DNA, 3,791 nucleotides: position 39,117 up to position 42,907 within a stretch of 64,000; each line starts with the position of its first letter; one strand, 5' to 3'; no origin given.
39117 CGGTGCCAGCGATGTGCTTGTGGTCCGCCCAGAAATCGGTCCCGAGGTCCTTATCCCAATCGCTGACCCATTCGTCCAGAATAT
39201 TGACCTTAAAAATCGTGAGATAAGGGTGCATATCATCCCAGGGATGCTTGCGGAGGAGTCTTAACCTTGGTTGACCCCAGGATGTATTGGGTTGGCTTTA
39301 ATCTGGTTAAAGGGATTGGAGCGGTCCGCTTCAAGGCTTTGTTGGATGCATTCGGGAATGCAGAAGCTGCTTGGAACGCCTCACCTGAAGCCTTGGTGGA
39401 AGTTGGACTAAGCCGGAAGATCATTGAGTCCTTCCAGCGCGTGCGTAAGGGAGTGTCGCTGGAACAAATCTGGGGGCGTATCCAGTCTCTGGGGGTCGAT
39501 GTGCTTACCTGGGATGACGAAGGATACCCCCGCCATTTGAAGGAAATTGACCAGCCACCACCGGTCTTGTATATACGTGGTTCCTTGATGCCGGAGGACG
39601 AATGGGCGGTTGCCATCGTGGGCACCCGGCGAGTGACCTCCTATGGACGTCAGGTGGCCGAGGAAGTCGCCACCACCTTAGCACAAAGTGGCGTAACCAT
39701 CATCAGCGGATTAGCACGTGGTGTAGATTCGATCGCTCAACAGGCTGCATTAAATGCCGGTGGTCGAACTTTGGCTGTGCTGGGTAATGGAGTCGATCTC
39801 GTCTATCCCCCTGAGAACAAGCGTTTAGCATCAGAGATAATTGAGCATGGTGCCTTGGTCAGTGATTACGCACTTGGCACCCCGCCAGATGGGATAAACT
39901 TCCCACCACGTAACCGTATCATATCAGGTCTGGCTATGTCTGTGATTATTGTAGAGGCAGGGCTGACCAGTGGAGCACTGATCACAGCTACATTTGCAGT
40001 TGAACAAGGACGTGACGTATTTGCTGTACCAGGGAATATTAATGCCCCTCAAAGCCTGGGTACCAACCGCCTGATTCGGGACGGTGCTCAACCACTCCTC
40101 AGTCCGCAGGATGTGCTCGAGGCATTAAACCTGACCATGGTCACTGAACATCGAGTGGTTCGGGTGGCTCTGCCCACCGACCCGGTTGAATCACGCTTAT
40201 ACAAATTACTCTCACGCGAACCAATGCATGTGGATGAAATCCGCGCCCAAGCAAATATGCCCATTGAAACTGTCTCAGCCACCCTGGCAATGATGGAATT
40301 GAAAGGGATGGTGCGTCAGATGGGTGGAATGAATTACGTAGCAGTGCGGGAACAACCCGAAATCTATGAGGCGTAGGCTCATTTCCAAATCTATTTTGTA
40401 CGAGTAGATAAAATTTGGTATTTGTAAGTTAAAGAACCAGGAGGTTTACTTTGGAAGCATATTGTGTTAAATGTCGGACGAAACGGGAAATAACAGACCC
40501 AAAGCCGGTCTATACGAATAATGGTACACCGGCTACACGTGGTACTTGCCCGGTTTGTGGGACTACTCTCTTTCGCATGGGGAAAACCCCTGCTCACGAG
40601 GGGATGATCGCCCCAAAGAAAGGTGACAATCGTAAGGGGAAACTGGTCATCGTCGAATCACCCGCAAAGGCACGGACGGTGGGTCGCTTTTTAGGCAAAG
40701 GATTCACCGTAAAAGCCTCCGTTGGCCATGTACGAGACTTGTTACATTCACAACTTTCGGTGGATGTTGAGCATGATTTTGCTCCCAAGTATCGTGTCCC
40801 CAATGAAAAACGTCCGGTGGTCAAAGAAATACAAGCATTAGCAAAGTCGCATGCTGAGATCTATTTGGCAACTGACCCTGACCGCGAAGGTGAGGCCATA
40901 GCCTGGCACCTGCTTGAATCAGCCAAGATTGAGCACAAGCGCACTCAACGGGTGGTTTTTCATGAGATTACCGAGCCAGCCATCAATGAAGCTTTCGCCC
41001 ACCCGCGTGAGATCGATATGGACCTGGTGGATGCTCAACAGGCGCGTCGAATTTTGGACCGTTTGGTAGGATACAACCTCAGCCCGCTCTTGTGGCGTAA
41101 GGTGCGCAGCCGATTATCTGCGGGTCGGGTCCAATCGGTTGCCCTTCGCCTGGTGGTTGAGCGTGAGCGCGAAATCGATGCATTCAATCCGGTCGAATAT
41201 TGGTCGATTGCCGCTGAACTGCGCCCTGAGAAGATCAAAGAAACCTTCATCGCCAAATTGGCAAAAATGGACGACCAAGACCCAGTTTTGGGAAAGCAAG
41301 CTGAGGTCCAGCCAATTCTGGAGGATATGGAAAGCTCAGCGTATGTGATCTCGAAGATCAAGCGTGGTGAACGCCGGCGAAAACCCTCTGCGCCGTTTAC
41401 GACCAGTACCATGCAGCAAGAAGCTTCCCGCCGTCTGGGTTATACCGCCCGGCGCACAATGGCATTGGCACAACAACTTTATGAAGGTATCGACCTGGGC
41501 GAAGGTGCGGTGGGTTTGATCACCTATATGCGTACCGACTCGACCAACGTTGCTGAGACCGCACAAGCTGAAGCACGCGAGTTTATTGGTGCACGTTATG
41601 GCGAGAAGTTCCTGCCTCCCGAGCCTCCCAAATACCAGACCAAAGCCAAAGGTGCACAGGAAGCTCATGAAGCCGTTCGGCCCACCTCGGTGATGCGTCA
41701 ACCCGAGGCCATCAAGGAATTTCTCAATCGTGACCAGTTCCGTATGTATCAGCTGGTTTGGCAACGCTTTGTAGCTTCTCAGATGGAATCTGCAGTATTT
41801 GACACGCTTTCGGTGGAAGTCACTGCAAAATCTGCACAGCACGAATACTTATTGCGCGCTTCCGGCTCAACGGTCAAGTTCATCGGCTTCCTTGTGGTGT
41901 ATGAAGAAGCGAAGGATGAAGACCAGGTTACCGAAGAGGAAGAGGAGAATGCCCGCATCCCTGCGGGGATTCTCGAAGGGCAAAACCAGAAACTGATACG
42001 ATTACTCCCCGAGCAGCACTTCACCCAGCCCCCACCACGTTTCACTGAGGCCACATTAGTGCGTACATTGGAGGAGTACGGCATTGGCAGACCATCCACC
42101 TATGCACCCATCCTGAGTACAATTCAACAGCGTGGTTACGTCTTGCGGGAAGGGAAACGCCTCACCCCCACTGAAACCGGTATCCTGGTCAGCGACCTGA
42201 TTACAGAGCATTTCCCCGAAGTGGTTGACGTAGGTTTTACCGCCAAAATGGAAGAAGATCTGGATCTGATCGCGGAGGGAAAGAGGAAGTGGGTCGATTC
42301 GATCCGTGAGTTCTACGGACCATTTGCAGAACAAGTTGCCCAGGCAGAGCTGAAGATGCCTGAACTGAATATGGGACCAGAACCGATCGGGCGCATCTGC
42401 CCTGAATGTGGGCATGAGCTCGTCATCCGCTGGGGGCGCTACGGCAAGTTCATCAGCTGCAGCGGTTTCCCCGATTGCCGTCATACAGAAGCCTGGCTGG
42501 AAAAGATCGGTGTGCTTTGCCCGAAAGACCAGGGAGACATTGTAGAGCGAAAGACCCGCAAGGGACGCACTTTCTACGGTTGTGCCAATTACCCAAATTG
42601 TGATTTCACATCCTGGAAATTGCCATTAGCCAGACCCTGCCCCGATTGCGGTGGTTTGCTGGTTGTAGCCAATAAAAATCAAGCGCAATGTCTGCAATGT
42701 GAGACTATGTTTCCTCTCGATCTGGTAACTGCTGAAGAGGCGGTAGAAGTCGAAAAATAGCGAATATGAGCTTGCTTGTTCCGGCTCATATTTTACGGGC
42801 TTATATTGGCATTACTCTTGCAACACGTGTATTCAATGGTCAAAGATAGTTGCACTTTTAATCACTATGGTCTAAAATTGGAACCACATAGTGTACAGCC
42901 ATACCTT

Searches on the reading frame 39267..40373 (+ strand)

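Call 29: search_protein_families(library=pfam, proteins=[window:39267-40373:+], max_evalue=0.001)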
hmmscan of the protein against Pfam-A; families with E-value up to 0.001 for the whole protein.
window:39267-40373:+ (369 aa): 4 families
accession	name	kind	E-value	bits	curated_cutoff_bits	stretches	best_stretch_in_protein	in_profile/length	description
PF02481.21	DNA_processg_A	-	4e-77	258.6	29.6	1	72-277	2-210/212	DNA recombination-mediator protein A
PF17782.7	DprA_WH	-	1.2e-14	54.5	22.9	1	302-354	8-60/61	DprA winged helix domain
PF18306.6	LDcluster4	-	1.1e-06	28.7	26.3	1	114-255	3-124/151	SLOG cluster4 family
PF01978.25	TrmB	-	6e-05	23.3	25.6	1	308-364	10-59/68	Sugar-specific transcriptional regulator TrmB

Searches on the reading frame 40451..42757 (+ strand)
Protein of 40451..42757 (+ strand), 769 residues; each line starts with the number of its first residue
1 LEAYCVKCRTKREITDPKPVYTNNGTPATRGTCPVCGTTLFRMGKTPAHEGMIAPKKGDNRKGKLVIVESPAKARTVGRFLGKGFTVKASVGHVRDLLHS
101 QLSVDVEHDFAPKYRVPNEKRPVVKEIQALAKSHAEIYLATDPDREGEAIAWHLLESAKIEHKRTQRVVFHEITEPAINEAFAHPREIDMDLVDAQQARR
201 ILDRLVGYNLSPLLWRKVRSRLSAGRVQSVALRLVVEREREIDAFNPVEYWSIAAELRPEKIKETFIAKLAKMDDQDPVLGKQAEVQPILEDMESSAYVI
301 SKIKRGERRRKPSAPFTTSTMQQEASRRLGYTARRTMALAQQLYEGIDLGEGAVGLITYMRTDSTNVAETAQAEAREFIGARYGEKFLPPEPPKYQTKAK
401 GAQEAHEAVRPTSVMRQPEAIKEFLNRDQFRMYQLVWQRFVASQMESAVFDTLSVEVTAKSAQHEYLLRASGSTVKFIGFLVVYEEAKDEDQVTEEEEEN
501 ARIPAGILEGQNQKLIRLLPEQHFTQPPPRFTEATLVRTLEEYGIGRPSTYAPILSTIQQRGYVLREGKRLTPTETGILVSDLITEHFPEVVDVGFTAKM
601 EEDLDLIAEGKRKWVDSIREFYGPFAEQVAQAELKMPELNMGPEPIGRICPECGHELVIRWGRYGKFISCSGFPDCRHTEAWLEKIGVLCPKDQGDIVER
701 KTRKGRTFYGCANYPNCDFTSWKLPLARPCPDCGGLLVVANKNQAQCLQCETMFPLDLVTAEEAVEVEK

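Call 29: search_protein_families(library=pfam, proteins=[window:40451-42757:+], max_evalue=0.001)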
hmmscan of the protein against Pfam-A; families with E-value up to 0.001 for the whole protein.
window:40451-42757:+ (769 aa): 4 families
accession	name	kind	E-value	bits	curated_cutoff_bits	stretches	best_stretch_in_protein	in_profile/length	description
PF01131.25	Topoisom_bac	-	4.8e-121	405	35.1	1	188-616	2-408/411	DNA topoisomerase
PF01396.24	Zn_ribbon_Top1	-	2.6e-28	97.9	32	2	648-680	2-34/39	Topoisomerase DNA binding C4 zinc finger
PF01751.28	Toprim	-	3e-21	75.8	23.1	1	64-173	1-96/96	Toprim domain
PF18930.5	DUF5679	-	9.5e-16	58.1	27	1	4-43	1-40/40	Domain of unknown function (DUF5679)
